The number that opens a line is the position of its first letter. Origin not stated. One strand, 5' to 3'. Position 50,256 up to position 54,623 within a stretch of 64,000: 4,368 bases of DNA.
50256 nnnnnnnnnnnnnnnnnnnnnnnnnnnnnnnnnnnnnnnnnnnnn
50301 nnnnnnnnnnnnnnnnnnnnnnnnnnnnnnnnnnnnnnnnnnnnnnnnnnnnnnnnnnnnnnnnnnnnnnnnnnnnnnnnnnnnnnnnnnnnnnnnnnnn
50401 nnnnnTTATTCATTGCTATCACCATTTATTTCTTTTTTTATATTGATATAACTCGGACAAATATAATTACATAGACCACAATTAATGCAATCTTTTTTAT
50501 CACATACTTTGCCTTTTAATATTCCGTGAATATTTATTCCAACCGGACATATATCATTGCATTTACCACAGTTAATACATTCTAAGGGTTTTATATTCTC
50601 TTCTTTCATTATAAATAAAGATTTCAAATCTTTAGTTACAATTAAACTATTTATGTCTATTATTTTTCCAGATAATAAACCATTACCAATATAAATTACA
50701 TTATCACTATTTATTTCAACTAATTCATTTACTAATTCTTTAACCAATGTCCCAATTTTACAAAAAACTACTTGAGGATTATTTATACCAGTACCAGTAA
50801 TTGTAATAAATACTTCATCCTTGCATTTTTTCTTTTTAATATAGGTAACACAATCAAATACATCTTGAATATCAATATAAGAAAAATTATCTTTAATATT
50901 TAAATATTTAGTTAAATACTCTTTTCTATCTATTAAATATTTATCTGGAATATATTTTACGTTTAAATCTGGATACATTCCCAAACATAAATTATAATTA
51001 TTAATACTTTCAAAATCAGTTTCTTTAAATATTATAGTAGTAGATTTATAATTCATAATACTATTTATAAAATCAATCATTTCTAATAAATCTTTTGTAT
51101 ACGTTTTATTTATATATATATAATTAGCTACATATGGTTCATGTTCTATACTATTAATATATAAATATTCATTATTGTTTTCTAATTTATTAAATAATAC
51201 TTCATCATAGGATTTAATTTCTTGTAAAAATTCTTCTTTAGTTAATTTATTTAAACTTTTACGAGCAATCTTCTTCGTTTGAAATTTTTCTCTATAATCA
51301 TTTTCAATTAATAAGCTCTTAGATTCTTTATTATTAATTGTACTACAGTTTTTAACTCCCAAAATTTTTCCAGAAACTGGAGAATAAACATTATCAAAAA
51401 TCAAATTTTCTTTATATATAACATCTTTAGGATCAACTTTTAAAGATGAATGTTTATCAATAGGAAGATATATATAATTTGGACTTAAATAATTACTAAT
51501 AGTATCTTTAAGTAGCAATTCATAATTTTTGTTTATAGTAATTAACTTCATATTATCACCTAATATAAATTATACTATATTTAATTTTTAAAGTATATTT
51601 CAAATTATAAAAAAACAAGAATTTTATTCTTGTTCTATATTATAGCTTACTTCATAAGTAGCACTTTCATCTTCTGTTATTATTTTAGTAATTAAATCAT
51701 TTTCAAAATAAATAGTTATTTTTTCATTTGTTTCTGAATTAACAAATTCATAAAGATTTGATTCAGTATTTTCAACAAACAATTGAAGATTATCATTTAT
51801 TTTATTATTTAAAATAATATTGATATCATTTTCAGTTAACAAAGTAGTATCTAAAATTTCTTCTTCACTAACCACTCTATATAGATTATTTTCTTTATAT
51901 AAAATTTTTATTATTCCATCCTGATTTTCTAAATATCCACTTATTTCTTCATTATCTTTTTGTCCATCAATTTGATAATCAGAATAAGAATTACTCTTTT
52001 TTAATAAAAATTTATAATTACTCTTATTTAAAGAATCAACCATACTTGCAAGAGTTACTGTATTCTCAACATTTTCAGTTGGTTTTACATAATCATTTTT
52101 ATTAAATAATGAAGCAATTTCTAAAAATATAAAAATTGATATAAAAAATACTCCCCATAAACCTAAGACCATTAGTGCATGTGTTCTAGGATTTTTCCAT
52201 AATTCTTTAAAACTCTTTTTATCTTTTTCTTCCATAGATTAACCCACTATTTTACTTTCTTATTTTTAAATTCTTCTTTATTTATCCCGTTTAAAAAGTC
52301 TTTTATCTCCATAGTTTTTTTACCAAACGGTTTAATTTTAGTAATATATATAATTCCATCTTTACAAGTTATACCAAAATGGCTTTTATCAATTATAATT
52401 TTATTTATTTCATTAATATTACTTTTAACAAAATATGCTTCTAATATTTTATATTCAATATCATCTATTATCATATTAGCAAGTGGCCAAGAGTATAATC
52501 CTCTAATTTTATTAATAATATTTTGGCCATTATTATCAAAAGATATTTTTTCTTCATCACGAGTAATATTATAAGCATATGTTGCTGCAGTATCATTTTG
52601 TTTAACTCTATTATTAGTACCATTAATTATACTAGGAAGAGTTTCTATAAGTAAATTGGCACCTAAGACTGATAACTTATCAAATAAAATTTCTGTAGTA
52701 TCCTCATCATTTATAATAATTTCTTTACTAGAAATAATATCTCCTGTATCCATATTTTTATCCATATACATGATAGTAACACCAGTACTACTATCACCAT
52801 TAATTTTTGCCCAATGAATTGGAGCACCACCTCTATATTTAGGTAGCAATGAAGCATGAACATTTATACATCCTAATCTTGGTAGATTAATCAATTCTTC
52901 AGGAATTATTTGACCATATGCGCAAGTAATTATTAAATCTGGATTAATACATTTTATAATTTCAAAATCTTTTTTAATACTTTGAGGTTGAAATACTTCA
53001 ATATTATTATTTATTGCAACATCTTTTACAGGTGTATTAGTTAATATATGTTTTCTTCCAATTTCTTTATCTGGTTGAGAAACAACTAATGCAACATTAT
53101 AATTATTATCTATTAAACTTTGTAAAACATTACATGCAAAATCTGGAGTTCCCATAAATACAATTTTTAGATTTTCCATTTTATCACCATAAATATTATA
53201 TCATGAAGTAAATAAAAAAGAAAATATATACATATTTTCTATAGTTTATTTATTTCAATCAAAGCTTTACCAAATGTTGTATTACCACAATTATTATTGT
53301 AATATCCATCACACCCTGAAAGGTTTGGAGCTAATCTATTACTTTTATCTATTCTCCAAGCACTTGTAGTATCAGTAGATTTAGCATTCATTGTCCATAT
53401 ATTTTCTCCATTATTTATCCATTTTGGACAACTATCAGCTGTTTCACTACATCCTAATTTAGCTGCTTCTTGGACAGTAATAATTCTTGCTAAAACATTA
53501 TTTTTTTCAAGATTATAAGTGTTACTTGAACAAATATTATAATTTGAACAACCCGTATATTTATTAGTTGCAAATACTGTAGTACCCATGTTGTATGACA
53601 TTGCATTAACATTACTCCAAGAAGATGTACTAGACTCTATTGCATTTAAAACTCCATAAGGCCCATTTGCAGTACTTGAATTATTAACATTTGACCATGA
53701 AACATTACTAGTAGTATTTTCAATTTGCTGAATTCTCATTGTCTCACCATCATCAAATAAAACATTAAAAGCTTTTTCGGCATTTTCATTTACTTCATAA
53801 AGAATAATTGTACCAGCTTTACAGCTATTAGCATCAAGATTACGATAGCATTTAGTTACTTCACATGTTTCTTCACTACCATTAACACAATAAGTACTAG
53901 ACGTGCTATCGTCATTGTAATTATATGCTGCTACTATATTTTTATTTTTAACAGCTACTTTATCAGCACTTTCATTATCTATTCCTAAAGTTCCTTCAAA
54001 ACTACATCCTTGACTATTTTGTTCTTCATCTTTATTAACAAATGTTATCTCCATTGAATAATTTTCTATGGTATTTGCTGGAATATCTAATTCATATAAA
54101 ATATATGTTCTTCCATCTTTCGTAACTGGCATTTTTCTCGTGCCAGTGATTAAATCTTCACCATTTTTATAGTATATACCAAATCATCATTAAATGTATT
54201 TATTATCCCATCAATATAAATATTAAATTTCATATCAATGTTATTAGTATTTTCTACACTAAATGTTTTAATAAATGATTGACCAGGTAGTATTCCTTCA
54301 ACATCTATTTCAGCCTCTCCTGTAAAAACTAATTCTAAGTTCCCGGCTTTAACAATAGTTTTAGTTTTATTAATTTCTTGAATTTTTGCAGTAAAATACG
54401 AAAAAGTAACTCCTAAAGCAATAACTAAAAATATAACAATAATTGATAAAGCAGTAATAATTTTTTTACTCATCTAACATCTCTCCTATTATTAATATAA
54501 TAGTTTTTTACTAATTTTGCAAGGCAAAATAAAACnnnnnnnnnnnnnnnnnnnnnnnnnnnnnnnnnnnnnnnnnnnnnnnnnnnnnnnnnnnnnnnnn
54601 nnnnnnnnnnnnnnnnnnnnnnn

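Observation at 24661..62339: A dispersed family of three TasA/camelysin-like secreted proteins with SipW-cognate-type signals, each inserted into a conserved housekeeping operon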

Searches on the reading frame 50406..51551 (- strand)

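Call 11: search_protein_families(library=pfam, max_evalue=0.001, proteins=[window:50406-51551:-])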
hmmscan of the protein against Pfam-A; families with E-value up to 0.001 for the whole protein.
window:50406-51551:- (381 aa): 12 families
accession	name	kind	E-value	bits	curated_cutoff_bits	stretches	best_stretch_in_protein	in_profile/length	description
PF12838.12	Fer4_7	-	6.3e-08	33.4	27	1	316-339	29-52/52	4Fe-4S dicluster domain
PF13183.11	Fer4_8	-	7e-08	33.3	27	0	322-339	51-68/68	4Fe-4S dicluster domain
PF00037.32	Fer4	-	3.6e-06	27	21.1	0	322-338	5-21/24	4Fe-4S binding domain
PF13237.11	Fer4_10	-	1.9e-05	25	25.5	1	320-366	4-53/53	4Fe-4S dicluster domain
PF01512.22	Complex1_51K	-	2e-05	25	31.2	1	124-216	21-120/150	Nuo51 FMN-binding domain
PF12798.12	Fer4_3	-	2.1e-05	25.5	27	0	325-339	1-15/15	4Fe-4S binding domain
PF13746.11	Fer4_18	-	2.4e-05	24.9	27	0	351-375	57-81/114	4Fe-4S dicluster domain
PF13187.11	Fer4_9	-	6.5e-05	23.3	27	0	324-367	1-49/52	4Fe-4S dicluster domain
PF13534.11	Fer4_17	-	0.00011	23.1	22.2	0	321-340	42-61/61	4Fe-4S dicluster domain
PF14697.11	Fer4_21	-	0.00014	22.4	35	1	320-368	3-56/59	4Fe-4S dicluster domain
PF13375.12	RnfC_N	-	0.00018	21.9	25.6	0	47-86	61-100/101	RnfC Barrel sandwich hybrid domain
PF12837.12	Fer4_6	-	0.00061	20.1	25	0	325-339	9-23/24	4Fe-4S binding domain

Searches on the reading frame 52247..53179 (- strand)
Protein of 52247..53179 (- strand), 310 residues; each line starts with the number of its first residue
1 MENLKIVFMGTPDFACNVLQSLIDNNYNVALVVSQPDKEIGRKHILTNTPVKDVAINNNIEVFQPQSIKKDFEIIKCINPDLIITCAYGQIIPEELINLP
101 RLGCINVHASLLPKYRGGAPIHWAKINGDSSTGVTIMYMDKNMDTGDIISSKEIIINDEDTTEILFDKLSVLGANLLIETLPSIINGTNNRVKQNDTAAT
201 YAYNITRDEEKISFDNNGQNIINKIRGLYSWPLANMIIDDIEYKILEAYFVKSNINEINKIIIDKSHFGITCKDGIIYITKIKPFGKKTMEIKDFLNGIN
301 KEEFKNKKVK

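Call 10: search_protein_families(library=pfam, max_evalue=0.001, proteins=[window:52247-53179:-])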
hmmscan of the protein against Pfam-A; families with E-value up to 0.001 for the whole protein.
window:52247-53179:- (310 aa): 2 families
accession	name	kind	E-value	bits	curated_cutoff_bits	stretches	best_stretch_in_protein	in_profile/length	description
PF00551.24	Formyl_trans_N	-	3.7e-41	141.3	26.1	1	5-181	2-181/181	Formyl transferase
PF02911.23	Formyl_trans_C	-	3.1e-18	66.2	21.1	1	204-299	1-99/100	Formyl transferase, C-terminal domain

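Call 69: find_encoding_contigs(protein=window:52247-53179:-, flank=6000, max_places=6)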
Protein window:52247-53179:- (310 aa): 3 contigs read that carry it; 2 places shown.
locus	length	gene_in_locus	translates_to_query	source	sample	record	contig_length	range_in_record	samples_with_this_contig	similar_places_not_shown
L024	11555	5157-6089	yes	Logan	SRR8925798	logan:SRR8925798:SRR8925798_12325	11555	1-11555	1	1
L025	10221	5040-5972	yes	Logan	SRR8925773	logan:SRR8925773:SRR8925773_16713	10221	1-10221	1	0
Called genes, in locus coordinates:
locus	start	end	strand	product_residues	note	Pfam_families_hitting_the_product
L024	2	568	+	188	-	?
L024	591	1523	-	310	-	-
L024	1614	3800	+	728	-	PF17764:PriA_3primeBD, PF00270:DEAD, PF04851:ResIII, PF18319:Zn_ribbon_PriA, PF00271:Helicase_C, PF18074:PriA_C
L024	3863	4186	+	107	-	PF12389:Peptidase_M73 (weak)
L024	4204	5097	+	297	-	-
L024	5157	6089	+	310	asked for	PF00551:Formyl_trans_N, PF02911:Formyl_trans_C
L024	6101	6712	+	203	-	-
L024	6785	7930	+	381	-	PF01512:Complex1_51K (faint), PF12838:Fer4_7 (faint), PF13183:Fer4_8 (faint), PF13237:Fer4_10 (faint), PF13746:Fer4_18 (faint), PF00037:Fer4 (faint), PF12798:Fer4_3 (faint)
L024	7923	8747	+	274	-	PF03116:NQR2_RnfD_RnfE (weak)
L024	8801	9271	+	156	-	PF04203:Sortase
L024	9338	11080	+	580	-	PF01807:Zn_ribbon_DnaG, PF08275:DNAG_N, PF01751:Toprim, PF13362:Toprim_3, PF13662:Toprim_4, PF13155:Toprim_2, PF10410:DnaB_bind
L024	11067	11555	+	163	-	?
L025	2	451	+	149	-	?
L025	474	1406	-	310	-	-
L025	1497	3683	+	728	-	PF17764:PriA_3primeBD, PF00270:DEAD, PF04851:ResIII, PF18319:Zn_ribbon_PriA, PF00271:Helicase_C, PF18074:PriA_C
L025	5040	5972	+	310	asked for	PF00551:Formyl_trans_N, PF02911:Formyl_trans_C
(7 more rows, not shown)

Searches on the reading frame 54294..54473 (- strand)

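Call 75: search_protein_families(library=ncbifam, max_evalue=10, proteins=[window:54294-54473:-])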
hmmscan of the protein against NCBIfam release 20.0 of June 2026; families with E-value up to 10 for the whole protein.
seq(60 aa): 3 families
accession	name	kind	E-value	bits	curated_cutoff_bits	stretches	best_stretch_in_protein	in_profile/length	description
NF005268.0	PRK06770.1-4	subfamily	0.0053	16.5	277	1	1-57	1-57/188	hypothetical protein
NF000237.1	MECA_PBP2A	equivalog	0.015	13.5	750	1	6-55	4-51/668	PBP2a family beta-lactam-resistant peptidoglycan transpeptidase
NF000409.1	MECA_pure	exception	0.12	10.9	1490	1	6-53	4-49/668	PBP2a family beta-lactam-resistant peptidoglycan transpeptidase MecA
